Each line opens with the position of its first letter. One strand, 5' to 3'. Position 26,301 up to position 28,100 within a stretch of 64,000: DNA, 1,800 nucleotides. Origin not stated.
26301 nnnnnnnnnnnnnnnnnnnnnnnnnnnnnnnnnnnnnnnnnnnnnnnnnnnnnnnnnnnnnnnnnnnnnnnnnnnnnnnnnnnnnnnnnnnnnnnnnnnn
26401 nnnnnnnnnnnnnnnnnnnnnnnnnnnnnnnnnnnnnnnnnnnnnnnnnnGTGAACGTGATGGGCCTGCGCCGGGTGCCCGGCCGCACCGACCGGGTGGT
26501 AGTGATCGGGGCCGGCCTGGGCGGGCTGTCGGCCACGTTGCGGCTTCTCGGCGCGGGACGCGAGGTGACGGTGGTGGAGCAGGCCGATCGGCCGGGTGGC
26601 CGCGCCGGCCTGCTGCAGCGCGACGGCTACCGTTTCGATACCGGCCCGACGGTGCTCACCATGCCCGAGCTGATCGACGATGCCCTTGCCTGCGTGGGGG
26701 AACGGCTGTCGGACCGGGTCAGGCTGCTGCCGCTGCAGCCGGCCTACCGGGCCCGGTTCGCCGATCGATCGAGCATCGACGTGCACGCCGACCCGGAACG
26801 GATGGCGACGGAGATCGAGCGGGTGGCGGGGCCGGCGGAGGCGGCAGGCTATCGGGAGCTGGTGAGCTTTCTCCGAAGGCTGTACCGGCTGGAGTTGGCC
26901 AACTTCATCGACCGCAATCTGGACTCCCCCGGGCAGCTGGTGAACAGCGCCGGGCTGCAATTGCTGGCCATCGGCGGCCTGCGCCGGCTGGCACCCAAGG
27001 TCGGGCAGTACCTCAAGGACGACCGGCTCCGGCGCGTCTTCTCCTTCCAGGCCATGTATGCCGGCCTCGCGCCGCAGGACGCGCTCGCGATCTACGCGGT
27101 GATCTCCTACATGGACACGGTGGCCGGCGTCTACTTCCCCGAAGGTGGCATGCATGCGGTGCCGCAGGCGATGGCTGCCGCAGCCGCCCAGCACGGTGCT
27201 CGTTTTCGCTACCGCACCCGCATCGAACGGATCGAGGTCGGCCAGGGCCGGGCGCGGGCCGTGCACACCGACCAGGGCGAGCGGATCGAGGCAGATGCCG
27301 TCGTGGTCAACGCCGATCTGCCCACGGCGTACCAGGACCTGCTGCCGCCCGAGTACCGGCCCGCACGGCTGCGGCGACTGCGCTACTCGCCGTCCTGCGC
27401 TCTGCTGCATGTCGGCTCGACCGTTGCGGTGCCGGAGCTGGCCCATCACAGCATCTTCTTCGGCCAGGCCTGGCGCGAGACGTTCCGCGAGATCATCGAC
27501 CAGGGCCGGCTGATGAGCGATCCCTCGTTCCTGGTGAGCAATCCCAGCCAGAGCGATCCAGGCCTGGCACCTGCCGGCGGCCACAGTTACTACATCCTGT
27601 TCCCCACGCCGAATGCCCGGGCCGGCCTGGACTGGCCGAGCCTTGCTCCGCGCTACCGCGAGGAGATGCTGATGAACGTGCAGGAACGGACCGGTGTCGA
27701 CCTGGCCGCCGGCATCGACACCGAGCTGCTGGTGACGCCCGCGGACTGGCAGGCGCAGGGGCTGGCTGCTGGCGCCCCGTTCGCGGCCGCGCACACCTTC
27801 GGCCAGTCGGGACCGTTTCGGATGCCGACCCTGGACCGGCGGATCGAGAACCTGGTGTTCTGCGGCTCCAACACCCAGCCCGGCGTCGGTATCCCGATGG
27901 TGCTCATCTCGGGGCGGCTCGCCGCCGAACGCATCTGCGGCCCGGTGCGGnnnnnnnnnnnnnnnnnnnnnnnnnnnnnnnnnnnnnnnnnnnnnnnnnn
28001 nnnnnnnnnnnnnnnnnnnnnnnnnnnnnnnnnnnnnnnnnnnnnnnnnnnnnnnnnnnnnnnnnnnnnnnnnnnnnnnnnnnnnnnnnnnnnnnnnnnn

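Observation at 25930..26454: Histone-H1-like (xxKKA)15 region fused to a J-domain, heading crtI-crtB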

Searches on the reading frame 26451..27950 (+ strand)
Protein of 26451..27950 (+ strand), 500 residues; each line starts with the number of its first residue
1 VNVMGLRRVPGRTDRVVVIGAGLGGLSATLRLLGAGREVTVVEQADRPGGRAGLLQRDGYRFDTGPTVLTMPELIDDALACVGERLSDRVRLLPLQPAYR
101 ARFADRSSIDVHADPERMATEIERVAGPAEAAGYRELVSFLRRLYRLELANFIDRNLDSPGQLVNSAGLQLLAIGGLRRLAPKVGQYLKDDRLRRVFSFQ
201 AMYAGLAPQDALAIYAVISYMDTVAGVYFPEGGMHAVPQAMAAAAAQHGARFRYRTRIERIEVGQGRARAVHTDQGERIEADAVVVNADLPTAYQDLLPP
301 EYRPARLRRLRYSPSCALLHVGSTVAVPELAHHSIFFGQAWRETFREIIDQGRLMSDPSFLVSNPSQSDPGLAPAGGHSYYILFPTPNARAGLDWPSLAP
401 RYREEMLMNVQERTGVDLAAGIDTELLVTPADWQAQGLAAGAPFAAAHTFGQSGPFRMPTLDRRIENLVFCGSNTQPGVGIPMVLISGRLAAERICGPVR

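Call 6: search_protein_families(library=pfam, proteins=[window:26451-27950:+], max_evalue=1)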
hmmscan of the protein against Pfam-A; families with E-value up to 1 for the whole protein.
window:26451-27950:+ (500 aa): 14 families
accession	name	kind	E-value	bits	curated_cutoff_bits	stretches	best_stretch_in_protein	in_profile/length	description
PF01593.30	Amino_oxidase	-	1.3e-49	170.1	19.8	1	23-495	1-442/443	Flavin containing amine oxidoreductase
PF01266.30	DAO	-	4.5e-15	56.5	27.9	1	15-288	1-201/353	FAD dependent oxidoreductase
PF13450.12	NAD_binding_8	-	4.6e-12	46.5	21.9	1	18-71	1-54/68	NAD(P)-binding Rossmann-like domain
PF07992.20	Pyr_redox_2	-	1.1e-08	35.4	26.1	2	15-49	2-37/291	Pyridine nucleotide-disulphide oxidoreductase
PF03486.20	HI0933_like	-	1.6e-06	28.2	50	2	15-49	2-36/244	HI0933-like protein Rossmann domain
PF00890.30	FAD_binding_2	-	3.3e-06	27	20.4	1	16-50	2-36/414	FAD binding domain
PF00070.33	Pyr_redox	-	1.7e-05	25.7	22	1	15-49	1-35/82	Pyridine nucleotide-disulphide oxidoreductase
PF13454.12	NAD_binding_9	-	0.0055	17.1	21.8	1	242-286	106-150/155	FAD-NAD(P)-binding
PF12831.13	FAD_oxidored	-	0.0065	16.2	27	1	16-52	2-38/416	FAD dependent oxidoreductase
PF01494.25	FAD_binding_3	-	0.015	15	22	1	15-47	3-35/349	FAD binding domain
PF01262.27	AlaDh_PNT_C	-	0.18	11.6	23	1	13-44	28-59/214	Alanine dehydrogenase/PNT, C-terminal domain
PF01946.23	Thi4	-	0.31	10.7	26.2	1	16-53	20-58/235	Thi4 family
PF05834.18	Lycopene_cycl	-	0.37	10.3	23.4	0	16-47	2-35/380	Lycopene cyclase protein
PF01134.28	GIDA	-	0.37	10.2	22.1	1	16-43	2-29/391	Glucose inhibited division protein A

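Call 7: search_protein_families(library=ncbifam, proteins=[window:26451-27950:+], max_evalue=1)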
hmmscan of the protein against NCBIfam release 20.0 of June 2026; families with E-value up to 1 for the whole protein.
window:26451-27950:+ (500 aa): 99 families (the best 25 are shown)
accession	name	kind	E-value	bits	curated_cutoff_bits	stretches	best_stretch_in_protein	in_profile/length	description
TIGR02734.1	crtI_fam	subfamily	7.9e-159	529.5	238.1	1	16-497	1-490/504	phytoene desaturase family protein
NF058655.1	CrtID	equivalog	1.6e-92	310.9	640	1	16-492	1-478/478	bifunctional phytoene desaturase/3,4-desaturase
NF045637.1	carotdesatCrtDProt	equivalog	1.4e-84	284.3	580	1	16-496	1-483/485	1-hydroxycarotenoid 3,4-desaturase CrtD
NF042421.1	hydcarot_desat_CrtD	equivalog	1.3e-64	218.5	500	1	15-495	3-483/487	1-hydroxycarotenoid 3,4-desaturase CrtD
TIGR02730.1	carot_isom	equivalog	3.2e-30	105.4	586.9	1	16-496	3-489/493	carotenoid isomerase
TIGR02733.1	desat_CrtD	equivalog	4.9e-18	65.1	549.7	2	15-68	3-56/492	C-3',4' desaturase CrtD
TIGR03467.1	HpnE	equivalog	9.1e-18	64.8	283.05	2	16-69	1-56/430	hydroxysqualene dehydroxylase HpnE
NF005560.0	PRK07233.1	equivalog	1.6e-15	56.9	252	2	15-63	2-50/435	hypothetical protein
NF045689.1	BCarotKetCrtO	equivalog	1.1e-12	47.3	1000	3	205-296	212-305/563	beta-carotene ketolase CrtO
NF001933.0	PRK00711.1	subfamily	9.4e-10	38.1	383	2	233-288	199-253/429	D-amino acid dehydrogenase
NF005548.0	PRK07208.1-4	equivalog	1e-09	37.6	389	1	13-66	3-56/488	hypothetical protein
TIGR03197.1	MnmC_Cterm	equivalog_domain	7.5e-09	35.1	174.2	2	16-52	2-38/400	FAD-dependent 5-carboxymethylaminomethyl-2-thiouridine(34) oxidoreductase MnmC1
TIGR00562.1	proto_IX_ox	equivalog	1.3e-08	33.9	97.85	1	14-70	3-61/470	protoporphyrinogen oxidase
NF005547.0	PRK07208.1-3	equivalog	1.5e-08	33.8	380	2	15-65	6-56/465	hypothetical protein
NF002480.1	PRK01747.1-1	equivalog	1.6e-08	33.4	540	2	12-52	247-287/645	bifunctional tRNA (5-methylaminomethyl-2-thiouridine)(34)-methyltransferase MnmC2/FAD-dependent 5-carboxymethylaminomethyl-2-thiouridine(34)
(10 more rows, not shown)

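Call 10: find_related_loci(query=window:26460-27950:+, collection=genome_contigs, flank=4000)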
Query window:26460-27950:+ (497 aa) in genome_contigs; peptide patterns used: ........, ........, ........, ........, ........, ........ (x = any residue, [..] = any of these).
503 stretches matched a pattern; 345 encode a relative of the query (tblastn E <= 1e-3); the best 80 are kept; 80 distinct loci.
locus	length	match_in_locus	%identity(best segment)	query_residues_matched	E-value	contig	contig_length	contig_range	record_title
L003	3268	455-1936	81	4-497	0e+0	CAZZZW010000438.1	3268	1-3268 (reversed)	MAG: Oscillatoria nigro-viridis PCC 7112 isolate Green_AO.bin.3 genome assembly, contig: NODE_5622_length_3268_cov_5.334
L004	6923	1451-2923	74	4-494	0e+0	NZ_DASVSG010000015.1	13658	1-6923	MAG: Jatrophihabitans sp. isolate SMAG_U3256 k141_630842, whole genome shotgun sequence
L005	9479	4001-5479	74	4-496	0e+0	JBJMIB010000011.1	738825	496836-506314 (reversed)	MAG: Jatrophihabitantaceae bacterium isolate H2_16_all_fractions_metab_126_69_30 k255_1949068, whole genome shotgun sequ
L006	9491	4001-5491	63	3-497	0e+0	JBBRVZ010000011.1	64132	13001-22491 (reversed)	MAG: Mycobacteriales bacterium isolate La3_metabat2.290 La3_metabat2.290_K_2110316_L_64132_cov_33.1441, whole genome sho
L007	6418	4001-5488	64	3-494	0e+0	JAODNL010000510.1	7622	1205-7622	MAG: Pseudonocardiales bacterium isolate RYN_117 scaffold_2503077, whole genome shotgun sequence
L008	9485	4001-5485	62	1-495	0e+0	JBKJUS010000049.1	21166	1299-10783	MAG: Mycobacteriales bacterium isolate ant_bin.80 S1Ck117_1399298_flag_0_multi_19.9910_len_21166, whole genome shotgun s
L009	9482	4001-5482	62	3-494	0e+0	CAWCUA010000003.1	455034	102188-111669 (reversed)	MAG: uncultured Actinomycetota bacterium isolate MFD05442.bin.3.225 genome assembly, contig: contig_17658, whole genome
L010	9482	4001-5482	62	3-494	0e+0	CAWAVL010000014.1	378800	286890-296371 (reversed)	MAG: uncultured Actinomycetota bacterium isolate MFD05684.bin.1.309 genome assembly, contig: contig_6635, whole genome s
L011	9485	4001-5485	61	1-495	0e+0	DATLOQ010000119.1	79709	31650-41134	MAG TPA_asm: Mycobacteriales bacterium isolate SMAG_U13830 k141_1765745, whole genome shotgun sequence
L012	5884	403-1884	63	6-497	0e+0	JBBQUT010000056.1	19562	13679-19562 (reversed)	MAG: Mycobacteriales bacterium isolate Co_metawrap_1942 Cmw_1942_k141_17461830_length_19562_cov_22.9909, whole genome sh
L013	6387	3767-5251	62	3-497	0e+0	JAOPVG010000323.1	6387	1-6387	MAG: Jatrophihabitans sp. isolate RYN_142 scaffold_5669799, whole genome shotgun sequence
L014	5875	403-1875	63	6-494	0e+0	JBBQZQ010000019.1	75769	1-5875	MAG: Mycobacteriales bacterium isolate Co_metawrap_2244 Cmw_2244_k141_17463391_length_75769_cov_16.9983, whole genome sh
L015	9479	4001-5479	64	3-495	0e+0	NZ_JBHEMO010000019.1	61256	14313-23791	MAG: Jatrophihabitans sp. isolate S3_bin.33.orig S3_k141_705251, whole genome shotgun sequence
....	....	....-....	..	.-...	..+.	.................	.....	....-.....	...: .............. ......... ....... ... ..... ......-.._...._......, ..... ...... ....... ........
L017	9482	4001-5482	63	3-494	0e+0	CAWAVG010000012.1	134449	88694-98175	MAG: uncultured Actinomycetota bacterium isolate MFD01213.bin.1.239 genome assembly, contig: contig_7640, whole genome s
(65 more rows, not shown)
